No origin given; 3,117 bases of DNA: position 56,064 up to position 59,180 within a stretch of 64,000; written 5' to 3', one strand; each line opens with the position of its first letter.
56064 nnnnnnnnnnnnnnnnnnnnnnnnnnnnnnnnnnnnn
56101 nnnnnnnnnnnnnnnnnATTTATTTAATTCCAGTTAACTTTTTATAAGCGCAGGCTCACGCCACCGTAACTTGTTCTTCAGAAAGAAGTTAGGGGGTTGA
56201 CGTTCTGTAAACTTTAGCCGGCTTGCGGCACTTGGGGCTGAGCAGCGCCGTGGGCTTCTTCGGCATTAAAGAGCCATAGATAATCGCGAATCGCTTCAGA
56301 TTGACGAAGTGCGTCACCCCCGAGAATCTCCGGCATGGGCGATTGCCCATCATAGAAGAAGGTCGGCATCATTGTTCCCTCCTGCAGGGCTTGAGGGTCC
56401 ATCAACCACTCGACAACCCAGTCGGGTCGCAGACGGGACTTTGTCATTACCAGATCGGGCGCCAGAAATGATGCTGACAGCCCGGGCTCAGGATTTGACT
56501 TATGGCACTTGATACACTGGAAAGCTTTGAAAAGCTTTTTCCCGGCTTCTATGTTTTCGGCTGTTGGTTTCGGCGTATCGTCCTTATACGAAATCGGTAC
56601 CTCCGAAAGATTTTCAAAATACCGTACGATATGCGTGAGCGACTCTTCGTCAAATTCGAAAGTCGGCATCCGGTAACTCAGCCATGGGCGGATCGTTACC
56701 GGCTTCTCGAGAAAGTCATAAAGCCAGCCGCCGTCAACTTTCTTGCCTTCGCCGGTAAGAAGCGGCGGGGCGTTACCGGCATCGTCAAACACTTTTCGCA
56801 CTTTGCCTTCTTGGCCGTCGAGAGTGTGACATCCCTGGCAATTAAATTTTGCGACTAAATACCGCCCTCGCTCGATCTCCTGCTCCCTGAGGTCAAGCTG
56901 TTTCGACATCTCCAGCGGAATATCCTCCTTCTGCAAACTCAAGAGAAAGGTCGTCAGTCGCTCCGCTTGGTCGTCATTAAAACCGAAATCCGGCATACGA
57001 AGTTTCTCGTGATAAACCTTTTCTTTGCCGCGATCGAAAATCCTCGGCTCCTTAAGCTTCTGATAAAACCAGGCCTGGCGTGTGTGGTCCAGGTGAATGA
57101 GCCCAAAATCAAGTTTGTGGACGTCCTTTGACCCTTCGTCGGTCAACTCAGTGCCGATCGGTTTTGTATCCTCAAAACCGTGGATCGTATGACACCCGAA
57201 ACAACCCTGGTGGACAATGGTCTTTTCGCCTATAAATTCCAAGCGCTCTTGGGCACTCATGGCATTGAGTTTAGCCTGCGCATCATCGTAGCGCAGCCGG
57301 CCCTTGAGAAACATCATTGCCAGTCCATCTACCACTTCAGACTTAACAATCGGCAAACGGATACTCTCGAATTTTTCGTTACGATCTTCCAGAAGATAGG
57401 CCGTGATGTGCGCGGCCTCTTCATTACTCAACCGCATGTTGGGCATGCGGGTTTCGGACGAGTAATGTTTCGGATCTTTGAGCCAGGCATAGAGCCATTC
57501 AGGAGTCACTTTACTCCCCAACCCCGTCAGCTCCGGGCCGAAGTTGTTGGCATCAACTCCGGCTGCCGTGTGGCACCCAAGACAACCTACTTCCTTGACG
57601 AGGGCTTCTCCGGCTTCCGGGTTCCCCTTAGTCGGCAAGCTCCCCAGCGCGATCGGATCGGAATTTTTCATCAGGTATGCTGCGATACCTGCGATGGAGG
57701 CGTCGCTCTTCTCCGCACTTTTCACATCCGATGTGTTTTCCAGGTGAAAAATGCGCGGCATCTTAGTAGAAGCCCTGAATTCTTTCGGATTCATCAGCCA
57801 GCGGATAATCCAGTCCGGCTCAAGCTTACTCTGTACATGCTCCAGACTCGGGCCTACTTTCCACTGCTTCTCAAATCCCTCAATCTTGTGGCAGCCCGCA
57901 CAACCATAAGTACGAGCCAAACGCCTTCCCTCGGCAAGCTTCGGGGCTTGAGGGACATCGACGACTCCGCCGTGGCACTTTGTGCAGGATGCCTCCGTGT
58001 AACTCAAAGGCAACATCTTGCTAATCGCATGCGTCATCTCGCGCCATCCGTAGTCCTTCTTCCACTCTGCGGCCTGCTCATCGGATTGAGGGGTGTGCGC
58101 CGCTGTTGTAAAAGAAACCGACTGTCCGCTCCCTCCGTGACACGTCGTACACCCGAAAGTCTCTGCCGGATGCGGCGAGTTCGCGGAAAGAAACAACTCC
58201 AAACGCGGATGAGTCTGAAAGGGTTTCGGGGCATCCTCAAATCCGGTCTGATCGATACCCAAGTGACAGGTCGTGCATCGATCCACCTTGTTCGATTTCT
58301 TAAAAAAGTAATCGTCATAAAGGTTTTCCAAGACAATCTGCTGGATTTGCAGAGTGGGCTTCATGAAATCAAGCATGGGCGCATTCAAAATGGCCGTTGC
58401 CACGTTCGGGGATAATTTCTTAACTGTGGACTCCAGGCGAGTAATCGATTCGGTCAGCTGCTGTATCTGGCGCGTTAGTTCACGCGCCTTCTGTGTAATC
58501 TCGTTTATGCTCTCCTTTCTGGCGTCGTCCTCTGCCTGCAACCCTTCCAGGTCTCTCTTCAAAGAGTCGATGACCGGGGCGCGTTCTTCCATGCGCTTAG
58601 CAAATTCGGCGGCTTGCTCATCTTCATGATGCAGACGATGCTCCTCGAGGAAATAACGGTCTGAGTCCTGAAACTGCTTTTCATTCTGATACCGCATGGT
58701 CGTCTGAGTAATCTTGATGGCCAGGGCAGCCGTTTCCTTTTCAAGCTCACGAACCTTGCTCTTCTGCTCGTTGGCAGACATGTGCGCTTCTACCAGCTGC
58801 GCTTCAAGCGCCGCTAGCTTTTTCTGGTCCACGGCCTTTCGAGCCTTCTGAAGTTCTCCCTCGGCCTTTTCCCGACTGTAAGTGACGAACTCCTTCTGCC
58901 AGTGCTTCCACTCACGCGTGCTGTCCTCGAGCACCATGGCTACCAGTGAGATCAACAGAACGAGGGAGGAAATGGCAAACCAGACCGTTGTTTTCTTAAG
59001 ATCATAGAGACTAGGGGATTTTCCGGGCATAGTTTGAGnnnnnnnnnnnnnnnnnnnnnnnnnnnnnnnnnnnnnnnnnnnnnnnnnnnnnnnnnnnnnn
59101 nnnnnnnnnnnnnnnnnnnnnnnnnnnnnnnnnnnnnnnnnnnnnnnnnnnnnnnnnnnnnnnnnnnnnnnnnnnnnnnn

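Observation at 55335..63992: Non-canonical Rieske/cytochrome-b complex with a split, extended cytochrome b, an octaheme cytochrome c, a cupredoxin-like protein and a CcsA-type lyase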

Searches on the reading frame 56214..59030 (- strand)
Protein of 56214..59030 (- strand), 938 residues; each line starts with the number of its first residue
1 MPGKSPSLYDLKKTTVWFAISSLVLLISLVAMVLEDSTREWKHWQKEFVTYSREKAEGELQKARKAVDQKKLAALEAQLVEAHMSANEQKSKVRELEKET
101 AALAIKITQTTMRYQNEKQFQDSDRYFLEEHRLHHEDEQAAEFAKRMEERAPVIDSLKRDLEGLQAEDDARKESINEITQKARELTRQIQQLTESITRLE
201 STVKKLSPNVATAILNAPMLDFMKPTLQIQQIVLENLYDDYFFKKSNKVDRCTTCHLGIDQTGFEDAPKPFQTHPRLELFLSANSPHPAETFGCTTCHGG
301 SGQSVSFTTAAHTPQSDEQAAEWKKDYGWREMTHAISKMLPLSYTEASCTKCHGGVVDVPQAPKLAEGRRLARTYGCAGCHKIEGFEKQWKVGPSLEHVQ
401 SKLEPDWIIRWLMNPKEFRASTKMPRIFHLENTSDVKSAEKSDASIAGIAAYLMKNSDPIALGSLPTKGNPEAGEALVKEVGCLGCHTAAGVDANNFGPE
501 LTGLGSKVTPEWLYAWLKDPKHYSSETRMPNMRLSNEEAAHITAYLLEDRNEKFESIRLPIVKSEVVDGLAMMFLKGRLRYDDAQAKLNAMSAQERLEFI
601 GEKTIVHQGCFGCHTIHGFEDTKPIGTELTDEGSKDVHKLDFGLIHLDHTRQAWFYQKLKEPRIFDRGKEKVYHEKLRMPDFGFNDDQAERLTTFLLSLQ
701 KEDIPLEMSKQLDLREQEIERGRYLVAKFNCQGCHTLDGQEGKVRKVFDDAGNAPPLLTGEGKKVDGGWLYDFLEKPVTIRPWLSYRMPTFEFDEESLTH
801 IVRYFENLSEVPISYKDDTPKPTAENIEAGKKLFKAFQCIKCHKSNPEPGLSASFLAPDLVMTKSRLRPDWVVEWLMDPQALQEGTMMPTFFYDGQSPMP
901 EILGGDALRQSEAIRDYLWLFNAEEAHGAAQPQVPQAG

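Call 3: search_protein_families(library=pfam, proteins=[window:56214-59030:-], max_evalue=0.01)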
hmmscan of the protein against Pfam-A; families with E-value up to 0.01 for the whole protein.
window:56214-59030:- (938 aa): 11 families
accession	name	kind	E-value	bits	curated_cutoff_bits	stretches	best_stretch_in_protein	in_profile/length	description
PF00034.26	Cytochrom_C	-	9.5e-33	113.8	21.3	2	472-547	2-87/90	Cytochrome c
PF13442.11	Cytochrome_CBB3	-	1.2e-27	96.4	27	2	470-546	2-68/68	Cytochrome C oxidase, cbb3-type, subunit III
PF02433.20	FixO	-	1.3e-09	38.3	29.6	1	497-542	102-147/219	Cytochrome C oxidase, mono-heme subunit/FixO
PF22113.1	Mtrc-MtrF_II-IV_dom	-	1.7e-07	31.4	30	1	246-385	25-167/176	Outer membrane cytochrome MtrC/MtrF-like, domains II/IV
PF14522.11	Cytochrome_C7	-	4.3e-07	30.1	24.8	1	287-382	8-67/67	Cytochrome c7 and related cytochrome c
PF14537.11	Cytochrom_c3_2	-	2.5e-06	28.3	25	0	344-383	24-66/79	Cytochrome c3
PF14495.11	Cytochrom_C550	-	7.5e-05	22.9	27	0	808-844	7-42/136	Cytochrome c-550 domain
PF13435.11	Cytochrome_C554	-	0.0037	18.6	20.8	0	294-381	2-83/84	Cytochrome c554 and c-prime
PF13851.11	GAS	-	0.0054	16.6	32.3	1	153-204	27-78/200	Growth-arrest specific micro-tubule binding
PF07989.16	Cnn_1N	-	0.0056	17.3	28.5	0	88-165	4-63/74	Centrosomin N-terminal motif 1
PF09699.15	Paired_CXXCH_1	-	0.0088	16.2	20.6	0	606-620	4-19/41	Doubled CXXCH motif (Paired_CXXCH_1)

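Call 5: search_protein_families(library=ncbifam, proteins=[window:56214-59030:-], max_evalue=0.1)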
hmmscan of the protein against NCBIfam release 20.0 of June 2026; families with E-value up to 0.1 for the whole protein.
window:56214-59030:- (938 aa): 22 families
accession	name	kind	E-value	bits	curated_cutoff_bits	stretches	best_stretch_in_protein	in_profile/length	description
TIGR04485.1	thiosulf_SoxX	equivalog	3.2e-29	101.4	61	3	482-548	4-77/78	sulfur oxidation c-type cytochrome SoxX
TIGR02603.1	CxxCH_TIGR02603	domain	5.5e-14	52.3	68.15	2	469-524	1-54/134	putative heme-binding domain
NF045773.1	cytochro_C550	exception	1.5e-13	50.7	125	1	472-547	50-117/118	cytochrome c550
NF040971.1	cytc_ExtS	equivalog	3e-13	49.6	100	1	465-548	72-149/262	selenite/tellurite reduction operon c-type cytochrome lipoprotein ExtS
NF011055.0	PRK14487.1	subfamily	5.9e-12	45.5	218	2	344-437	63-152/212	cbb3-type cytochrome c oxidase subunit II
NF045774.1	cytochro_C551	exception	2.5e-10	40.3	118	1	472-548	40-108/110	cytochrome c551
TIGR00781.1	ccoO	equivalog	5.2e-09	36.1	200.65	0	391-440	101-151/232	cytochrome-c oxidase, cbb3-type subunit II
NF050122.1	bc1_QcrC_actin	exception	1.5e-08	34.3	200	1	792-861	101-170/253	cytochrome bc1 complex diheme cytochrome c subunit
NF011053.0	PRK14485.1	subfamily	9.9e-08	30.6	1080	1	496-539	590-633/716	putative bifunctional cbb3-type cytochrome c oxidase subunit I/II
NF011054.0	PRK14486.1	equivalog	2.3e-06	27.3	447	0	497-541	103-147/294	putative bifunctional cbb3-type cytochrome c oxidase subunit II/cytochrome c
TIGR00782.1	ccoP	equivalog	1.5e-05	24.5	179.95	0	787-846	169-221/285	cytochrome-c oxidase, cbb3-type subunit III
TIGR02169.1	SMC_prok_A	equivalog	1.7e-05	22.7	729.4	1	56-213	300-454/1165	chromosome segregation protein SMC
TIGR02168.1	SMC_prok_B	equivalog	1.9e-05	22.6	567.35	1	49-208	249-924/1181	chromosome segregation protein SMC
NF045487.1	ASRP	equivalog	7.5e-05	21.5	300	1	69-256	141-307/593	archaea-specific SMC-related protein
NF003034.1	PRK03918.1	equivalog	0.0022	16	700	1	29-210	211-388/878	DNA double-strand break repair ATPase Rad50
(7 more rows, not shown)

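Call 7: find_homologous_proteins(query=window:56214-59030:-, max_evalue=0.00001)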
Query window:56214-59030:- (938 aa): 859 proteins with E <= 0.00001 among 8000 candidates; the best 120 are listed.
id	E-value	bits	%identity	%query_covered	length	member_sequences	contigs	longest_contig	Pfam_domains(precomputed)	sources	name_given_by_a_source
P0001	0.0e+0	2186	100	100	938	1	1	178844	PF14537.12,PF02433.21,PF13442.12,PF00034.27,PF14522.12,PF22113.2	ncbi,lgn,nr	ncbi:MAG: c-type cytochrome [Candidatus Omnitrophota bacterium]|nr:c-type cytochrome [Candidatus Omn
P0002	0.0e+0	1404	63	99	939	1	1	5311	PF02433.21,PF13442.12,PF00034.27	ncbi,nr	ncbi:MAG TPA: c-type cytochrome [bacterium]|nr:c-type cytochrome [bacterium]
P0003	0.0e+0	1374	61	99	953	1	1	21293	PF02433.21,PF13442.12,PF00034.27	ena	-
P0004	0.0e+0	1368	61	99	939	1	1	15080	PF14537.12,PF02433.21,PF13442.12,PF00034.27,PF14522.12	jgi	jgi:cytochrome c2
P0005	0.0e+0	1366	62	99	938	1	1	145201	PF02433.21,PF13442.12,PF00034.27,PF14522.12,PF22113.2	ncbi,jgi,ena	-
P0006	0.0e+0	1355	62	99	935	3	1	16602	PF02433.21,PF13442.12,PF00034.27,PF14522.12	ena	-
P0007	0.0e+0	1354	61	100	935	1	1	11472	PF02433.21,PF13442.12,PF00034.27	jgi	-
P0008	0.0e+0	1354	61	99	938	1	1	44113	PF02433.21,PF13442.12,PF00034.27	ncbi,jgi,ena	-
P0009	0.0e+0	1343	61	99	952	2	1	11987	PF14537.12,PF02433.21,PF13442.12,PF00034.27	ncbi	-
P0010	0.0e+0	1341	62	99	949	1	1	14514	PF14537.12,PF02433.21,PF13442.12,PF00034.27,PF14522.12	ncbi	-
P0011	0.0e+0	1340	61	100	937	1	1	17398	PF14537.12,PF02433.21,PF13442.12,PF00034.27,PF14522.12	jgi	jgi:cytochrome c2/peptidoglycan hydrolase CwlO-like protein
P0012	0.0e+0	1340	60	99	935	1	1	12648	PF14537.12,PF02433.21,PF13442.12,PF00034.27,PF14522.12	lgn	-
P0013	0.0e+0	1339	60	100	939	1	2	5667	PF02433.21,PF13442.12,PF00034.27,PF14522.12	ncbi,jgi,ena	-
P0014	0.0e+0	1336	60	99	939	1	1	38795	PF14537.12,PF02433.21,PF13442.12,PF00034.27,PF14522.12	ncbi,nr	ncbi:MAG: c-type cytochrome [Candidatus Omnitrophica bacterium]|nr:c-type cytochrome [Candidatus Omn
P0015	0.0e+0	1334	62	98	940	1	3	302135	PF14537.12,PF13442.12,PF00034.27,PF14522.12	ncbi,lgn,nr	ncbi:MAG: c-type cytochrome [Candidatus Omnitrophica bacterium]|nr:c-type cytochrome [Candidatus Omn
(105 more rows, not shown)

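Call 14: find_encoding_contigs(protein=P0015, flank=10000, max_places=2)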
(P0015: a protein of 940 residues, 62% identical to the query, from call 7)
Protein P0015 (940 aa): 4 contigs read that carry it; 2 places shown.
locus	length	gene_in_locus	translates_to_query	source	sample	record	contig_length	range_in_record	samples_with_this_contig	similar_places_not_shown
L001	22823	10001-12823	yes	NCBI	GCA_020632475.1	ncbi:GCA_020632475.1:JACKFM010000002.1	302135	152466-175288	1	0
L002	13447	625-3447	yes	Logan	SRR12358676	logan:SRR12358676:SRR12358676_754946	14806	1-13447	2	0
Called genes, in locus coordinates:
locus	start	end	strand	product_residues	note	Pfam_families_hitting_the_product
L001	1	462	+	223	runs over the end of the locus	PF25087:GMPPB_C (faint), PF00132:Hexapep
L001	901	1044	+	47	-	-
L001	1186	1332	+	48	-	-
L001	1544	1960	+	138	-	PF00075:RNase_H, PF13456:RVT_3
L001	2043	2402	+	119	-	PF01925:TauE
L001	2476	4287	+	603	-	PF05140:ResB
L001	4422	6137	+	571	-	PF01578:Cytochrom_C_asm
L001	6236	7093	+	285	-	PF13513:HEAT_EZ (faint), PF13646:HEAT_2, PF03130:HEAT_PBS (faint), PF02985:HEAT (faint), PF13646:HEAT_2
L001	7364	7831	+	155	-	PF00355:Rieske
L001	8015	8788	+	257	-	PF00033:Cytochrome_B, PF14358:DUF4405 (weak), PF13631:Cytochrom_B_N_2, PF00033:Cytochrome_B (weak)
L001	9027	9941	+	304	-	PF00032:Cytochrom_B_C (weak)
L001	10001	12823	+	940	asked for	PF14522:Cytochrome_C7 (faint), PF14537:Cytochrom_c3_2 (faint), PF13442:Cytochrome_CBB3 (faint), PF00034:Cytochrom_C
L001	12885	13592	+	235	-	PF13715:CarbopepD_reg_2 (faint), PF13620:CarboxypepD_reg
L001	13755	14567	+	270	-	PF02628:COX15-CtaA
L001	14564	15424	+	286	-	PF01040:UbiA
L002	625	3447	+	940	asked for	PF14522:Cytochrome_C7 (faint), PF14537:Cytochrom_c3_2 (faint), PF13442:Cytochrome_CBB3 (faint), PF00034:Cytochrom_C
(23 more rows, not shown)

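Call 16: find_encoding_contigs(protein=P0001, flank=10000, max_places=2)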
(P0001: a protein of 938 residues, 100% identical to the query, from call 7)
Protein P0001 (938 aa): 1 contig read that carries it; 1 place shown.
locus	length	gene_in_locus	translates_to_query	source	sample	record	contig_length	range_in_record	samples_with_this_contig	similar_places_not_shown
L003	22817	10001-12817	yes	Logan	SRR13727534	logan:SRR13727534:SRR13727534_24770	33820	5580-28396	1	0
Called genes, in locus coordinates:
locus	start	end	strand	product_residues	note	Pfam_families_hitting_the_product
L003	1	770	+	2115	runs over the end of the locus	?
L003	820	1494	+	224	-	PF25087:GMPPB_C (faint), PF00132:Hexapep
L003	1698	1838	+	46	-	-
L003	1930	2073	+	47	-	-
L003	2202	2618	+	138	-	PF00075:RNase_H, PF13456:RVT_3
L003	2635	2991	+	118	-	PF01925:TauE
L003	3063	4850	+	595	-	PF05140:ResB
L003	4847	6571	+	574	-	PF01578:Cytochrom_C_asm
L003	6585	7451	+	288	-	PF03130:HEAT_PBS (faint), PF13646:HEAT_2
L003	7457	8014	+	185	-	PF00355:Rieske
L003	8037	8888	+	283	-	PF00033:Cytochrome_B, PF14358:DUF4405 (weak), PF13631:Cytochrom_B_N_2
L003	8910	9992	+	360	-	PF00032:Cytochrom_B_C (weak)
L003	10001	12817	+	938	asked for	PF00034:Cytochrom_C (faint), PF02433:FixO (faint), PF22113:Mtrc-MtrF_II-IV_dom (faint), PF14522:Cytochrome_C7 (faint), PF14537:Cytochrom_c3_2 (faint), PF13442:Cytochrome_CBB3 (weak)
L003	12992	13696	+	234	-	PF13620:CarboxypepD_reg, PF09430:EMC7_beta-sandw (weak)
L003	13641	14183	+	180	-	-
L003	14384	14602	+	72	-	-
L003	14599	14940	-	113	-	PF00543:P-II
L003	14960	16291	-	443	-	PF00909:Ammonium_transp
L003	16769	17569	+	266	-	-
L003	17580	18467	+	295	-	PF02628:COX15-CtaA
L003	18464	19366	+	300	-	PF01040:UbiA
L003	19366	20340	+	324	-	PF00005:ABC_tran, PF13304:AAA_21 (weak)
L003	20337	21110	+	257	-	PF01061:ABC2_membrane, PF12698:ABC2_membrane_3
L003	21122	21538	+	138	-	PF04238:DUF420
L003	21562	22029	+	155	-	PF13646:HEAT_2 (weak)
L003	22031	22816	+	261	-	-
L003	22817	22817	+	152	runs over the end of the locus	PF13883:CREG_beta-barrel, PF01243:PNPOx_N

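Call 19: search_solved_structures(query=window:56214-59030:-, max_evalue=0.01, show_alignments=0)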
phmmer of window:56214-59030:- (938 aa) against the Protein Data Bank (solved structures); distinct sequences matched with E-value up to 0.01: 2.
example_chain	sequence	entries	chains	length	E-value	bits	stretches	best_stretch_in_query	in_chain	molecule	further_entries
2l4d_A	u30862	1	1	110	0.0001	23.8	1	367-456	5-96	SCO1/SenC family protein/cytochrome c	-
6btm_A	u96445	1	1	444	0.0066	17.8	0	368-455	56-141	Alternative Complex III subunit A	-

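Call 42: find_related_loci(query=A2, collection=genome_contigs, flank=10000)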
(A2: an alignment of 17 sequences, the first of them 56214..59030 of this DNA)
Query A2 (938 aa) in genome_contigs; peptide patterns used: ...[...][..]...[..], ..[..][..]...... (x = any residue, [..] = any of these).
600 stretches matched a pattern (row limit reached: there are more); 559 encode a relative of the query (tblastn E <= 1e-3); the best 80 are kept; 80 distinct loci.
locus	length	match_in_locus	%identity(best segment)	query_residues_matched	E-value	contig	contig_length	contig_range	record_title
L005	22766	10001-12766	62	1-921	0e+0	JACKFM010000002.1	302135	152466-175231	MAG: Candidatus Omnitrophota bacterium isolate HK-STAS-OMNI-5 HK-STAS-OMNI-5_2, whole genome shotgun sequence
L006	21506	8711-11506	60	1-931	0e+0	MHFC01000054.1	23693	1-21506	MAG: Omnitrophica bacterium GWA2_52_8 gwa2_scaffold_18872, whole genome shotgun sequence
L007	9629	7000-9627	59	1-893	0e+0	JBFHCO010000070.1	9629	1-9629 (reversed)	MAG: Candidatus Omnitrophota bacterium isolate Mix_sand06.2021.04.Z.81 k141_702041_length_9629_cov_9.9583, whole genome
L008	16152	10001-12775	54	1-925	0e+0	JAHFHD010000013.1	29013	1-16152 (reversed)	MAG: Candidatus Omnitrophota bacterium isolate nzgw330 NODE_1196_length_29014_cov_4.054442, whole genome shotgun sequenc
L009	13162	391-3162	53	1-921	0e+0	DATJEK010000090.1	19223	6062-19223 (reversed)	MAG TPA_asm: Candidatus Eisenbacteria bacterium isolate SMAG_U15431 k141_5006600, whole genome shotgun sequence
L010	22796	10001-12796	52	2-931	0e+0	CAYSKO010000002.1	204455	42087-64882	MAG TPA_asm: uncultured Planctomycetia bacterium isolate SRP128246_co1_468 genome assembly, contig: NODE_19_length_20445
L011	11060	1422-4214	50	2-921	0e+0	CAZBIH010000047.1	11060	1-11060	MAG TPA_asm: uncultured Planctomycetia bacterium isolate ERP125453_co2_192 genome assembly, contig: NODE_2571_length_110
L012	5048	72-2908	65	1-930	0e+0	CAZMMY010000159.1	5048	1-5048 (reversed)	MAG TPA_asm: uncultured bacterium isolate SRP342105_co1_337 genome assembly, contig: NODE_23885_length_5048_cov_3.397757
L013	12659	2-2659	51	44-928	0e+0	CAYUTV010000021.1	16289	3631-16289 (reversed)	MAG TPA_asm: uncultured Planctomycetia bacterium isolate binchicken_co16_157 genome assembly, contig: NODE_5978_length_1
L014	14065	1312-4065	41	4-918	0e+0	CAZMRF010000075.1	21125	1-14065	MAG TPA_asm: uncultured Acidobacteriota bacterium isolate SRP119689_co1_145 genome assembly, contig: NODE_3330_length_21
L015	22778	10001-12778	51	2-922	0e+0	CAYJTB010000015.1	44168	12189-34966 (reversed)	MAG TPA_asm: uncultured bacterium isolate ERP125453_co1_402 genome assembly, contig: NODE_622_length_44168_cov_8.731009,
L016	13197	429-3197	40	8-920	0e+0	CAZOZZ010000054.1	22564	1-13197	MAG TPA_asm: uncultured Solibacteraceae bacterium isolate SRP308112_co1_433 genome assembly, contig: NODE_3425_length_22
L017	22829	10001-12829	39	9-925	0e+0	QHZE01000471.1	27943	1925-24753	MAG: Acidobacteria bacterium isolate gp18 AA62 14_1009_13_30cm_scaffold_8433_curated, whole genome shotgun sequence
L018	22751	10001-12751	40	9-918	0e+0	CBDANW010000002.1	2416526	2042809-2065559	MAG: Candidatus Marinacidobacterales bacterium isolate 58ad810b-317c-4b5b-8bc8-0cee20f92245 genome assembly, contig: con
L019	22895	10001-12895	40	8-905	0e+0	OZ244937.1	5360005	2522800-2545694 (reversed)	MAG: Candidatus Latescibacterota bacterium isolate 1c493fcc-a489-4500-a9bd-4f4019e95c1e genome assembly, chromosome: 1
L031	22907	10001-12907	39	9-937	0e+0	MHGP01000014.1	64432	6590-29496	MAG: Omnitrophica WOR_2 bacterium RIFCSPHIGHO2_02_FULL_48_11 rifcsphigho2_02_scaffold_1338, whole genome shotgun sequenc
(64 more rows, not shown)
